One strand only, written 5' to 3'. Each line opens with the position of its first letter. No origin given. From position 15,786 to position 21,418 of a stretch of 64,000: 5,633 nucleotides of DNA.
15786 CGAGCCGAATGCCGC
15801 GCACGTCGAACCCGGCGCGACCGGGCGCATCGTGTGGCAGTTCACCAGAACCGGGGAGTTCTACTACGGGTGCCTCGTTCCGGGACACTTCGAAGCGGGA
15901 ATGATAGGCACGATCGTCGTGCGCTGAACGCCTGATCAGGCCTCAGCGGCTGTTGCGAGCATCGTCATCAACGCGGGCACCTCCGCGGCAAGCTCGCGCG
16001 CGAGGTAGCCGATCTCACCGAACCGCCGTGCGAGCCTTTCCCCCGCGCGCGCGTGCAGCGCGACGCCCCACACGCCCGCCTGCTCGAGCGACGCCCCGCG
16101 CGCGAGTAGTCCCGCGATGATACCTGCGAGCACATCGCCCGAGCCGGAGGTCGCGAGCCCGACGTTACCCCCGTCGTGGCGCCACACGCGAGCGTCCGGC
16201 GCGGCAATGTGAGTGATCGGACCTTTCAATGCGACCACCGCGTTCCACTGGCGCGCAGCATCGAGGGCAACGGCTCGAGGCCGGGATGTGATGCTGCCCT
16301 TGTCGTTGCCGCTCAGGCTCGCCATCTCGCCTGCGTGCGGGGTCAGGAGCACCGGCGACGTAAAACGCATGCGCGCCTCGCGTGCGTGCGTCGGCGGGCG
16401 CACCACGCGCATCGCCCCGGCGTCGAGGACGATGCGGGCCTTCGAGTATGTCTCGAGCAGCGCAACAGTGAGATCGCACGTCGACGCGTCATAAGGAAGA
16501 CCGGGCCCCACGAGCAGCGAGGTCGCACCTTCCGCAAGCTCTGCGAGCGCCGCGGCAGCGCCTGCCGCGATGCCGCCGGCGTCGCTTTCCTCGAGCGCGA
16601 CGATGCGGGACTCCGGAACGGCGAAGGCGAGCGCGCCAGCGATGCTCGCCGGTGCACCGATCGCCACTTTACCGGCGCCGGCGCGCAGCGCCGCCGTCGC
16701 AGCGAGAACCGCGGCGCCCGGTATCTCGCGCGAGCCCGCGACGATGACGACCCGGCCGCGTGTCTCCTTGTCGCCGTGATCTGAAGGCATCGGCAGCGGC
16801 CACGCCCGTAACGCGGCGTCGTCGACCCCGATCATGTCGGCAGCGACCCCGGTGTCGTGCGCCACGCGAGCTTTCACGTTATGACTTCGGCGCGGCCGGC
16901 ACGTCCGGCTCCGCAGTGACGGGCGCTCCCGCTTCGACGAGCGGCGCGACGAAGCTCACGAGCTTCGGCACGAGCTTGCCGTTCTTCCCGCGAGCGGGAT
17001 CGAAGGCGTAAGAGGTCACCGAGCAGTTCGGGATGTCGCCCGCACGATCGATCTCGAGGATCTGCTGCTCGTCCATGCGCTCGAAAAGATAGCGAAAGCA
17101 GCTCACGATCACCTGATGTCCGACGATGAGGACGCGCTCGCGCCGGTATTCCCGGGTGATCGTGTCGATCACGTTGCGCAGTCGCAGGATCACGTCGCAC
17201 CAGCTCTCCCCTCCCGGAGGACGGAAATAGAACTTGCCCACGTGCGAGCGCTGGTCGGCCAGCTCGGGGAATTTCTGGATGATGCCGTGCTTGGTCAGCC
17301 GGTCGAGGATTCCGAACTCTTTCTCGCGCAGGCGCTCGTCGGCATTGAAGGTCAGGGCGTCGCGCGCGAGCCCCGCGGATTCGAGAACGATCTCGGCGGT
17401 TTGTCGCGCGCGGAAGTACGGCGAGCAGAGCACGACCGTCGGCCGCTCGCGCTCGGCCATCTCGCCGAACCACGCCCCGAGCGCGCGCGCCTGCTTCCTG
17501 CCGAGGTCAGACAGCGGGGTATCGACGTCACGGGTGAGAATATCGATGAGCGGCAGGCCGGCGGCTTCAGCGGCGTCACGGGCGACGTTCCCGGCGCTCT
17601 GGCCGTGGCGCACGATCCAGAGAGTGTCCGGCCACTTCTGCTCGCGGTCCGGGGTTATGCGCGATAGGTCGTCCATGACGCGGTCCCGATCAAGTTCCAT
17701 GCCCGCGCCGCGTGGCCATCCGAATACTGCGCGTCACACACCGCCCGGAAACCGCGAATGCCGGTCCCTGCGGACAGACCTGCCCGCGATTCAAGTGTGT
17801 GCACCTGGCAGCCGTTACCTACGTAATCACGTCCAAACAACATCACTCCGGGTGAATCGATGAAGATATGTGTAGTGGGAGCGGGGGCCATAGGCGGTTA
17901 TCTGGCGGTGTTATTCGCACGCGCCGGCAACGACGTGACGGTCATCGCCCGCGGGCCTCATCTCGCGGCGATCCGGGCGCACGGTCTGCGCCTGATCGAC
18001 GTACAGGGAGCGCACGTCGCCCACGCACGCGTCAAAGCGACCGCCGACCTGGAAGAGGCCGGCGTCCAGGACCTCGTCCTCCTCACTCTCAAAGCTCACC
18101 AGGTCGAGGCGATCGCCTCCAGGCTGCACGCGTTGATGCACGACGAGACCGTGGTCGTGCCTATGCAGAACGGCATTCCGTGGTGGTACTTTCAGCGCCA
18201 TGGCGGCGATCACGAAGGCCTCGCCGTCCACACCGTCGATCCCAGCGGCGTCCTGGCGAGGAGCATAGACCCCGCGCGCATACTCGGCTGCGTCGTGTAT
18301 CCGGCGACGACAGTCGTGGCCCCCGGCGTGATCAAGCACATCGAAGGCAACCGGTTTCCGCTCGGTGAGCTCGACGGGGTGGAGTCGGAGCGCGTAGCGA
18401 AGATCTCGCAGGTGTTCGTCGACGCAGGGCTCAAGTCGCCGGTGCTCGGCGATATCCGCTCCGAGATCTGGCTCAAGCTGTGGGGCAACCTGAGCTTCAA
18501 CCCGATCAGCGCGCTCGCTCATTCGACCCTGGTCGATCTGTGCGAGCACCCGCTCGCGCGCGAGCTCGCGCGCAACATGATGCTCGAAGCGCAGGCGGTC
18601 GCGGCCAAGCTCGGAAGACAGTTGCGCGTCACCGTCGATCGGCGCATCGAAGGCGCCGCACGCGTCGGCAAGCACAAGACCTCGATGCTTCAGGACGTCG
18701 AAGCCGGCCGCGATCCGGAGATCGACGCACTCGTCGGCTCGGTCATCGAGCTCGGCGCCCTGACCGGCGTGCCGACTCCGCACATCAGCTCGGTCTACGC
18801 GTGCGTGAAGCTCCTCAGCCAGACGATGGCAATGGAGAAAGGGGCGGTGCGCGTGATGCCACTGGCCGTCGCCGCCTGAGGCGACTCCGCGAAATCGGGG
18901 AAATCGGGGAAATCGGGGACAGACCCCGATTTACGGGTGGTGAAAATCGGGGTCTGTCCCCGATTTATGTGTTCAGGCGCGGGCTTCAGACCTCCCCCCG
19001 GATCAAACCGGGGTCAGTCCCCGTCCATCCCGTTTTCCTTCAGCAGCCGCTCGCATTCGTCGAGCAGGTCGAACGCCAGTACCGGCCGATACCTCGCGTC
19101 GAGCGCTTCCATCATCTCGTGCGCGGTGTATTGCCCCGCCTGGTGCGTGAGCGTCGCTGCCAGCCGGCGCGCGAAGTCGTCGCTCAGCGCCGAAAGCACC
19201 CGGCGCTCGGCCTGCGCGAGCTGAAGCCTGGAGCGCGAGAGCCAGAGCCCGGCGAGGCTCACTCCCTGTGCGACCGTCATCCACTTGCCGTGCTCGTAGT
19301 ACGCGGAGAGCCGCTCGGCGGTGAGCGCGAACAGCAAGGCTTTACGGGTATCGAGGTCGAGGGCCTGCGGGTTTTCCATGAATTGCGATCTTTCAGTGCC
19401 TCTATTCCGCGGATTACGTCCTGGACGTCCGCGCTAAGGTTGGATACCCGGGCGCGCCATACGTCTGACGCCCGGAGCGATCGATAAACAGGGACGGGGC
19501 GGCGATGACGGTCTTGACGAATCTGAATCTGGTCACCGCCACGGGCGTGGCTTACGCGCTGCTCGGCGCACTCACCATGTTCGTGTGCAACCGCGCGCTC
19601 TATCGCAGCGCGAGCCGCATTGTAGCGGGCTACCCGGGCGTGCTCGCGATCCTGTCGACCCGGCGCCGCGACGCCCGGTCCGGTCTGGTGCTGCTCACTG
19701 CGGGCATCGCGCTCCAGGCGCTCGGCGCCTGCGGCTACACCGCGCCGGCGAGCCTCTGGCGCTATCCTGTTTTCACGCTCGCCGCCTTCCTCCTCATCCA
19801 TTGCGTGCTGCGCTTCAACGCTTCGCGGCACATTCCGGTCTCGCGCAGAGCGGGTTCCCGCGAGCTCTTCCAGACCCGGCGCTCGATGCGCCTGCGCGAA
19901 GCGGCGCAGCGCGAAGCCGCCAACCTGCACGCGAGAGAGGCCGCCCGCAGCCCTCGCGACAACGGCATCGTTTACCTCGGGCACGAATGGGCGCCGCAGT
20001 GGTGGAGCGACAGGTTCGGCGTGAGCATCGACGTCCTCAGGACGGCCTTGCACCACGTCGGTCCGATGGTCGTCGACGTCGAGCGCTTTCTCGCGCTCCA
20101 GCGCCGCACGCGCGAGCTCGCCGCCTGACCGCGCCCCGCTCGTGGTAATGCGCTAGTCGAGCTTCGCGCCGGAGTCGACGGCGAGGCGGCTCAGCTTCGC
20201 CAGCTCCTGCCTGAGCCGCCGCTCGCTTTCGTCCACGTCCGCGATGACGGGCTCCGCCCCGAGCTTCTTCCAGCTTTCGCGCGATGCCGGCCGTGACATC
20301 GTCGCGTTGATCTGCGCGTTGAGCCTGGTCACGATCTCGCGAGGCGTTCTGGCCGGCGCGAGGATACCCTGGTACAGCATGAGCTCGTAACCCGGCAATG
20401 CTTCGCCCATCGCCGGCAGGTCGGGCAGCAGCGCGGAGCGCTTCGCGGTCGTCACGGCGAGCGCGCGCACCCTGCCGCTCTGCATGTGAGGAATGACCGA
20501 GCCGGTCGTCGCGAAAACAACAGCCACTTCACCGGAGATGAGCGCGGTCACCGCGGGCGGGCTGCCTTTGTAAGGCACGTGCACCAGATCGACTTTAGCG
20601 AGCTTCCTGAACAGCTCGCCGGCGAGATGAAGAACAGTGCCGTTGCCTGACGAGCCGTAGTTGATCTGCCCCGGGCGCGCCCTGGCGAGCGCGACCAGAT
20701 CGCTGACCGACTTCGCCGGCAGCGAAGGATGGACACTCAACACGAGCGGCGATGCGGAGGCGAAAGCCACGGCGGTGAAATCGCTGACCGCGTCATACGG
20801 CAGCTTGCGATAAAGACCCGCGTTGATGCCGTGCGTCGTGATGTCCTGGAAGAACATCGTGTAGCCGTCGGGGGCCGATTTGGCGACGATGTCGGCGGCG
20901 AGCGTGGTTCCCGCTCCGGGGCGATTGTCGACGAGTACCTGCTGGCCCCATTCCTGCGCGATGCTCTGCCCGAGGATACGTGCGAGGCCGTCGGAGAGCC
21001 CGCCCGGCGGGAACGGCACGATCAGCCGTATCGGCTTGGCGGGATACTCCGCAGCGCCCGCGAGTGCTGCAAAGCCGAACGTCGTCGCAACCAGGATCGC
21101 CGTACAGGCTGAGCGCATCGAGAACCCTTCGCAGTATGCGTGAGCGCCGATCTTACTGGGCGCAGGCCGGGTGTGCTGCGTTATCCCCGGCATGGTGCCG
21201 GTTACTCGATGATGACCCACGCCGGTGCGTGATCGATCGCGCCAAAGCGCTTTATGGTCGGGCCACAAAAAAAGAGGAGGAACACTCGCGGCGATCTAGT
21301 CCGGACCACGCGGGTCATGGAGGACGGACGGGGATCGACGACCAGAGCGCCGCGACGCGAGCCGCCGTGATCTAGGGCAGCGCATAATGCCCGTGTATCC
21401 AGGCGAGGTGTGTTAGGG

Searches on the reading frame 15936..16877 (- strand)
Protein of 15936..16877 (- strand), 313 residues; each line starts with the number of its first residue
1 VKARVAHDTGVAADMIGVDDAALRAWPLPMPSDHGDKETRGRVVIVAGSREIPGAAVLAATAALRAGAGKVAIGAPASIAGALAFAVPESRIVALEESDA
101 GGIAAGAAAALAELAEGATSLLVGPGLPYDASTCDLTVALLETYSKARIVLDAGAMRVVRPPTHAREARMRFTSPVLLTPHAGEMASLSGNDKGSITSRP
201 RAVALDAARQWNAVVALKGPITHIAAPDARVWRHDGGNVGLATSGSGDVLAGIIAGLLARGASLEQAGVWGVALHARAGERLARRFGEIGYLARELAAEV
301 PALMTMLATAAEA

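Call 33: search_protein_families(library=pfam, proteins=[window:15936-16877:-], max_evalue=0.001)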
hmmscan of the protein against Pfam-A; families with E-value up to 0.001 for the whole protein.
window:15936-16877:- (313 aa): 1 family
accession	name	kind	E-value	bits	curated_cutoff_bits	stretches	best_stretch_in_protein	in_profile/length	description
PF01256.23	Carb_kinase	-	7.3e-43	147.2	27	1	43-301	1-241/242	NAD(P)H-hydrate dehydratase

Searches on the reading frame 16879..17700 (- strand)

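Call 33: search_protein_families(library=pfam, proteins=[window:16879-17700:-], max_evalue=0.001)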
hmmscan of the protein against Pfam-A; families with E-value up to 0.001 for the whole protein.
window:16879-17700:- (273 aa): 1 family
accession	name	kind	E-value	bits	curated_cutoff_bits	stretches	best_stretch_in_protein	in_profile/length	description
PF00300.27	His_Phos_1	-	9.9e-35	120.4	21.7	1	27-237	1-185/194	Histidine phosphatase superfamily (branch 1)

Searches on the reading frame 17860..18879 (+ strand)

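Call 33: search_protein_families(library=pfam, proteins=[window:17860-18879:+], max_evalue=0.001)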
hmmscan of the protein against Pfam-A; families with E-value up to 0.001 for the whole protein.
window:17860-18879:+ (339 aa): 9 families
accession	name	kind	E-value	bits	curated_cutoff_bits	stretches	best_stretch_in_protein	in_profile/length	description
PF08546.17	ApbA_C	-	9.2e-30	104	22.7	1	198-318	1-123/125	Ketopantoate reductase PanE/ApbA C terminal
PF02558.23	ApbA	-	2.6e-27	95.7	22.2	1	3-172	1-149/150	Ketopantoate reductase PanE/ApbA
PF01210.29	NAD_Gly3P_dh_N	-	1.2e-07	32.3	23.1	1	2-106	1-106/158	NAD-dependent glycerol-3-phosphate dehydrogenase N-terminus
PF03807.23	F420_oxidored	-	6.7e-07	30.3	21.6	1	2-99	1-89/94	NADP oxidoreductase coenzyme F420-dependent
PF00070.33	Pyr_redox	-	5.5e-05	24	22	1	2-36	1-35/82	Pyridine nucleotide-disulphide oxidoreductase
PF07992.20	Pyr_redox_2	-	9.6e-05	22.4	26.1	1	2-53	144-193/291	Pyridine nucleotide-disulphide oxidoreductase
PF01266.30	DAO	-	0.00013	22.1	27.9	1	2-155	1-148/353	FAD dependent oxidoreductase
PF02254.24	TrkA_N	-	0.00022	22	23.8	1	3-113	1-107/116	TrkA-N domain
PF03721.20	UDPG_MGDP_dh_N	-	0.00063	19.8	27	0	1-29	1-29/187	UDP-glucose/GDP-mannose dehydrogenase family, NAD binding domain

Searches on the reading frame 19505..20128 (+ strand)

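Call 33: search_protein_families(library=pfam, proteins=[window:19505-20128:+], max_evalue=0.001)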
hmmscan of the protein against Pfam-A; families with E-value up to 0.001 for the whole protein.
window:19505-20128:+ (207 aa): 1 family
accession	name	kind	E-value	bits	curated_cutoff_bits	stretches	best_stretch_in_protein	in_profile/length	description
PF12244.13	DUF3606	-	3.4e-07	30.4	24.3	1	148-196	5-53/54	Protein of unknown function (DUF3606)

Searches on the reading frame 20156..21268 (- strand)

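Call 7: search_protein_families(library=pfam, proteins=[window:20156-21268:-], max_evalue=0.01)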
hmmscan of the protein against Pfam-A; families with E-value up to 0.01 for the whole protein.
window:20156-21268:- (371 aa): 1 family
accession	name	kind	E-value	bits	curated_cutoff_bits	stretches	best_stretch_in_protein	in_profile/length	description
PF03401.19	TctC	-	2.7e-66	224.4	27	1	96-362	2-268/274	Tripartite tricarboxylate transporter family receptor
